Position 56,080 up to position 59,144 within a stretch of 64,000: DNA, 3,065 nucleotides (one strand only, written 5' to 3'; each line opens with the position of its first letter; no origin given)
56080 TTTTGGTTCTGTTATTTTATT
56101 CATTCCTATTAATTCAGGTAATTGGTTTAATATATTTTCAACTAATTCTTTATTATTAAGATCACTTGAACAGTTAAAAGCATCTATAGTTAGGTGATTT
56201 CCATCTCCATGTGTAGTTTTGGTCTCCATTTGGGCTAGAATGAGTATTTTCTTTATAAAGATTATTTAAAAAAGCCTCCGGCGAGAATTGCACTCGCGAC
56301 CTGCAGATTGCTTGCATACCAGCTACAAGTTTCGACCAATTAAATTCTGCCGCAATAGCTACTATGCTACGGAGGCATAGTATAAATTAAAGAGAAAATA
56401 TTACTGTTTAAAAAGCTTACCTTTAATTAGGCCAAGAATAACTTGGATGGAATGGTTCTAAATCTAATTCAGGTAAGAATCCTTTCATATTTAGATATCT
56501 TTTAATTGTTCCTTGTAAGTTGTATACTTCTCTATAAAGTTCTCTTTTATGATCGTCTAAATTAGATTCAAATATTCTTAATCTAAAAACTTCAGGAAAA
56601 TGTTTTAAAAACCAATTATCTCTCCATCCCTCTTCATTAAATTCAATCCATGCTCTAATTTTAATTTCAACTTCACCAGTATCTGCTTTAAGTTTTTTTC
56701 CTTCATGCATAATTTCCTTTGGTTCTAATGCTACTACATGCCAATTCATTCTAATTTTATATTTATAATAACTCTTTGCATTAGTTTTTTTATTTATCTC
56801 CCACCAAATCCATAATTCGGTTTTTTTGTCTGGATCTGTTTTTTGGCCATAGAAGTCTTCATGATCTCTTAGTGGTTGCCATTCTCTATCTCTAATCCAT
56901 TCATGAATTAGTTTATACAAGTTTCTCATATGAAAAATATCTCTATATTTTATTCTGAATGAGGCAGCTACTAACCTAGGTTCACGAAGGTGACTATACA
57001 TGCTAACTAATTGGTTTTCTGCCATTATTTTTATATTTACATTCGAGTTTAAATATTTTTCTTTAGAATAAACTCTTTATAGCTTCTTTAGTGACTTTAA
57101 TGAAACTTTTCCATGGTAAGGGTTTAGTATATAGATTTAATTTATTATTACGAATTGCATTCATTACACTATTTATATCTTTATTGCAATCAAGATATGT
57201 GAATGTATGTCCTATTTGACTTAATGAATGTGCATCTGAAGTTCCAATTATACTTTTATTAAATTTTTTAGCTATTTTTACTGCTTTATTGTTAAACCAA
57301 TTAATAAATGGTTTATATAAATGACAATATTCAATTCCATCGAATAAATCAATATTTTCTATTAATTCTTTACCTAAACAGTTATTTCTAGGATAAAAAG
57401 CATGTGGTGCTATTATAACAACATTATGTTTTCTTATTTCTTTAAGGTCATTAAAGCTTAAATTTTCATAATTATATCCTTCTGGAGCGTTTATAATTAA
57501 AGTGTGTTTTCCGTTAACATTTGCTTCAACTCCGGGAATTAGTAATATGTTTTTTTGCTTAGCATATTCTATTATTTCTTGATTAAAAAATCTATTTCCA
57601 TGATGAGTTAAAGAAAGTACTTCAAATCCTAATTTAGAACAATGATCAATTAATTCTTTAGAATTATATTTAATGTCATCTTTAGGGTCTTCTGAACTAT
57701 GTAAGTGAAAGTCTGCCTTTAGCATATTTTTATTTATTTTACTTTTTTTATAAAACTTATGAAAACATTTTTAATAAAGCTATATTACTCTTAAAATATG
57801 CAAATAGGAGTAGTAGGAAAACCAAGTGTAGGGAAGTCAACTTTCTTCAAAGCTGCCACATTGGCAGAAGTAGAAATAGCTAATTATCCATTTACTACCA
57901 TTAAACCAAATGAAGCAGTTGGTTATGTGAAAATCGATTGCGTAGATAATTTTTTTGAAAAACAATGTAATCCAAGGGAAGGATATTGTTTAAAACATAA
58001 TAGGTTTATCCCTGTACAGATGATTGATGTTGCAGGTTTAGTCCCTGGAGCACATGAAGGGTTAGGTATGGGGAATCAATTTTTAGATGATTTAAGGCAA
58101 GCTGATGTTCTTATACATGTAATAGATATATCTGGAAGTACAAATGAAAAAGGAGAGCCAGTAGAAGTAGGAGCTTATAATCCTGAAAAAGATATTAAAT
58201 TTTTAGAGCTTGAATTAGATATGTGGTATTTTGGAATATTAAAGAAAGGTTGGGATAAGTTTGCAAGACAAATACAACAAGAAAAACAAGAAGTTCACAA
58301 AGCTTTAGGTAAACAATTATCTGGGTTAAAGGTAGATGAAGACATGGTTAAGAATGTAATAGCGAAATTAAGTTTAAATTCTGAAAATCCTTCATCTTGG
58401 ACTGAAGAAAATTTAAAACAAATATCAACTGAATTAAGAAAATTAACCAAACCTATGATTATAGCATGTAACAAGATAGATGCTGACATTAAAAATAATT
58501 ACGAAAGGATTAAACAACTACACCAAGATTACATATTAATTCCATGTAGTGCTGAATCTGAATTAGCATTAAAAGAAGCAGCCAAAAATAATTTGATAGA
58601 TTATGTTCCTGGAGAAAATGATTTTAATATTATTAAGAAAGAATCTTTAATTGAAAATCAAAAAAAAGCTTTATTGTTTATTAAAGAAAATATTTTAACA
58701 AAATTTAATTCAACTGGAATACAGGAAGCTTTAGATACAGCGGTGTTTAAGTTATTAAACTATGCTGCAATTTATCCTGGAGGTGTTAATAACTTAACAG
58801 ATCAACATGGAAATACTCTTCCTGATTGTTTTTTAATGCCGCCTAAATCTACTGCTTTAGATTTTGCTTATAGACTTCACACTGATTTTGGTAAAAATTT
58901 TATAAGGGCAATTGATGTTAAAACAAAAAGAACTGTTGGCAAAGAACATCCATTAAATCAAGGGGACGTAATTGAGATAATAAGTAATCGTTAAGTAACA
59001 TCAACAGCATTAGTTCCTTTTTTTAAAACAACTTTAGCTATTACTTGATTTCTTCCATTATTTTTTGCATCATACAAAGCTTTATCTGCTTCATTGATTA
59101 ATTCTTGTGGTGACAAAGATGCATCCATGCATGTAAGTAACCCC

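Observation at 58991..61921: Catalytically intact PocR-GAF-GGDEF diguanylate cyclase, overlapped with a DHH/DHHA1 phosphoesterase, on an archaeal contig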

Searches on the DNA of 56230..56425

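Call 64: search_rna_families(source=window, start=56230, end=56425, threshold=evalue, max_evalue=0.001, show_alignments=1)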
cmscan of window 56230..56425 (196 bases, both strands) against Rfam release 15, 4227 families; matches with E-value up to 0.001: 1.
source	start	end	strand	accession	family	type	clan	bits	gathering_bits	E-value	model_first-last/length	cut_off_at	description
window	56273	56376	-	RF00005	tRNA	Gene; tRNA;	CL00001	48.2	29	9.8e-10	1-71/71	no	tRNA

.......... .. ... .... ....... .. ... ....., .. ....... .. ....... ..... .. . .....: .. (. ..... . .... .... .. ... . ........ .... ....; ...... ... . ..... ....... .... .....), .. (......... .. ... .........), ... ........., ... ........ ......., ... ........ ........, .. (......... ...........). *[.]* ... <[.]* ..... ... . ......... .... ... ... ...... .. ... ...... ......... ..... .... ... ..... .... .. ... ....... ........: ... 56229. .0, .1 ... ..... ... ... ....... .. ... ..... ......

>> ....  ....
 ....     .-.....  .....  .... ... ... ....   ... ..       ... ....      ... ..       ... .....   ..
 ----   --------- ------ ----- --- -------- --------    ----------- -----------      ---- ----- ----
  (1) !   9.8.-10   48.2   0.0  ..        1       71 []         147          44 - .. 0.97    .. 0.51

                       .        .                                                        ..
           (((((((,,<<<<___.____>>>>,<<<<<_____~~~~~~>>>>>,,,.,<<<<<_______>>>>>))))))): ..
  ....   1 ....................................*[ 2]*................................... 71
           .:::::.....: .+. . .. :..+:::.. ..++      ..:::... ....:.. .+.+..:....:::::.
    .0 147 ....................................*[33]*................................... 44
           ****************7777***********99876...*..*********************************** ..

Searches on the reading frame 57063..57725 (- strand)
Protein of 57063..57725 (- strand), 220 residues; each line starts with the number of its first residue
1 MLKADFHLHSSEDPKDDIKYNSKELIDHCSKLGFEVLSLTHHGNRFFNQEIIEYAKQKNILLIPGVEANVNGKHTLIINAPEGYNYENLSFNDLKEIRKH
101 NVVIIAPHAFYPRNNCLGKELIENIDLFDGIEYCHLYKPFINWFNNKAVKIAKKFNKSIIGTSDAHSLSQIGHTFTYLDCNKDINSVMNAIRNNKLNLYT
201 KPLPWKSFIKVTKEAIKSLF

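Call 4: search_protein_families(library=pfam, proteins=[window:57063-57725:-], max_evalue=0.01)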
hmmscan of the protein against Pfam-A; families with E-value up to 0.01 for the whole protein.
window:57063-57725:- (220 aa): 2 families
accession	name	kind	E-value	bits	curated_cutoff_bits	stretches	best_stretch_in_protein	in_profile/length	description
PF13263.12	PHP_C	-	4.1e-10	39.5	21.3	1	144-195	3-55/56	PHP-associated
PF02811.25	PHP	-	2e-07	31.9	26.4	1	5-89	1-88/164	PHP domain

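Call 93: search_protein_families(library=padloc, proteins=[window:57063-57725:-], max_evalue=0.001)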
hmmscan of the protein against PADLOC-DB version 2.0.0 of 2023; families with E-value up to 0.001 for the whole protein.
window:57063-57725:- (220 aa): 1 family
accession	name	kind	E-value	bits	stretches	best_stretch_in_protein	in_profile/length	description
PDLC04680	PDC-M49A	-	1.3e-05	22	1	1-82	1-82/674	-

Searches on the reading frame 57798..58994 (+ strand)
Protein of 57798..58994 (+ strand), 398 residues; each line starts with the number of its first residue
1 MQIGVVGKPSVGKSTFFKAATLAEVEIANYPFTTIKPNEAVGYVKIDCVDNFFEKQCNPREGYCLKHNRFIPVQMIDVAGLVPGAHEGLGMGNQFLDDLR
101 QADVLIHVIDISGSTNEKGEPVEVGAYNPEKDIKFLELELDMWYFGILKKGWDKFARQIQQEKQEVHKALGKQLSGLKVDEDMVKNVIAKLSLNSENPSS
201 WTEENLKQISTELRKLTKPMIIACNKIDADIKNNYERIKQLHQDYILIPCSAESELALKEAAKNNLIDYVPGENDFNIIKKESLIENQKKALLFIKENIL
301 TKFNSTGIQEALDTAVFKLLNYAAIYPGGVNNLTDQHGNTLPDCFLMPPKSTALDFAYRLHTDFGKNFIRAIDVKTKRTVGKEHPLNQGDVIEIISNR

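Call 4: search_protein_families(library=pfam, proteins=[window:57798-58994:+], max_evalue=0.01)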
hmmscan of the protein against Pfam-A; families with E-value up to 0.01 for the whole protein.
window:57798-58994:+ (398 aa): 6 families
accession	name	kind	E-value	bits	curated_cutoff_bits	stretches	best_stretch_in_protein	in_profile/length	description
PF08438.16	YGR210-like_G4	-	2.5e-31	108.8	24.7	1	223-327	1-105/108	Obg-like GTPase YGR210-like, G4 motif-containing domain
PF01926.29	MMR_HSR1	-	2.9e-19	69.7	21.9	1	2-117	1-92/113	50S ribosome-binding GTPase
PF02824.27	TGS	-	1.9e-12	47.5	22.2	1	340-395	4-59/60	TGS domain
PF02421.24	FeoB_N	-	6.2e-08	32.7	27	1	2-40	2-40/156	Ferrous iron transport protein B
PF00009.33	GTP_EFTU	-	0.0026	17.8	26.5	0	202-266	110-151/188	Elongation factor Tu GTP binding domain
PF06071.19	YchF-GTPase_C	-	0.0059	17.1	27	0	350-375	20-45/84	Protein of unknown function (DUF933)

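Call 5: search_protein_families(library=ncbifam, proteins=[window:57798-58994:+], max_evalue=0.01)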
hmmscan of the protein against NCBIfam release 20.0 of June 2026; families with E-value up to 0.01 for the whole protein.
window:57798-58994:+ (398 aa): 16 families
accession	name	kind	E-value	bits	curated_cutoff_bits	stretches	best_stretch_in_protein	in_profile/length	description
NF007171.0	PRK09602.1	subfamily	8.7e-166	551.7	387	1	1-397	3-396/397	YchF-related putative GTPase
TIGR00092.1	TIGR00092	equivalog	1.3e-33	116.6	279.2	1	2-266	4-256/368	redox-regulated ATPase YchF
NF008955.0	PRK12297.1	equivalog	4.2e-23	81.9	406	1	3-117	162-253/429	GTPase ObgE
TIGR02729.1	Obg_CgtA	equivalog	1e-22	80.6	280.25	2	2-47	159-202/329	Obg family GTPase CgtA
NF008956.1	PRK12299.1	equivalog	9.4e-22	77.4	300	2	2-49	160-205/327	GTPase ObgE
NF008954.1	PRK12296.1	equivalog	5e-17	61.5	377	2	75-215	210-337/470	GTPase ObgE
TIGR00231.1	small_GTP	domain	3.7e-11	43.1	42.5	1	1-113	4-95/164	GTP-binding protein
TIGR03156.1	GTP_HflX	equivalog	4.4e-07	29.1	216.75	0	196-259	280-341/351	GTPase HflX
TIGR03594.1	GTPase_EngA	equivalog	2.4e-06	26.9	306.7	0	207-261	98-152/432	ribosome biogenesis GTPase Der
NF003255.0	PRK04213.1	equivalog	5.7e-06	25.8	164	1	2-40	11-49/204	GTP-binding protein EngB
NF000908.1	PRK00089.1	equivalog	1.5e-05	24.4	237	0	160-275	62-172/291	GTPase Era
TIGR00691.1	spoT_relA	subfamily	2.6e-05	22.7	499.2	1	347-397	375-423/687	RelA/SpoT family protein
TIGR00437.1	feoB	equivalog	0.00028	19.7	315.65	1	7-41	1-35/594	ferrous iron transport protein B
NF008124.0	PRK10872.1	equivalog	0.001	17.7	728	1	345-397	416-466/744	GTP diphosphokinase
NF008303.0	PRK11092.1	equivalog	0.0019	16.4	947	1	347-396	400-447/702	bifunctional GTP diphosphokinase/guanosine-3',5'-bis pyrophosphate 3'-pyrophosphohydrolase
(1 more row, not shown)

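Call 93: search_protein_families(library=padloc, proteins=[window:57798-58994:+], max_evalue=0.001)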
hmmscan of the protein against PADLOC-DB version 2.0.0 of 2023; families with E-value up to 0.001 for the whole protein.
window:57798-58994:+ (398 aa): 0 families
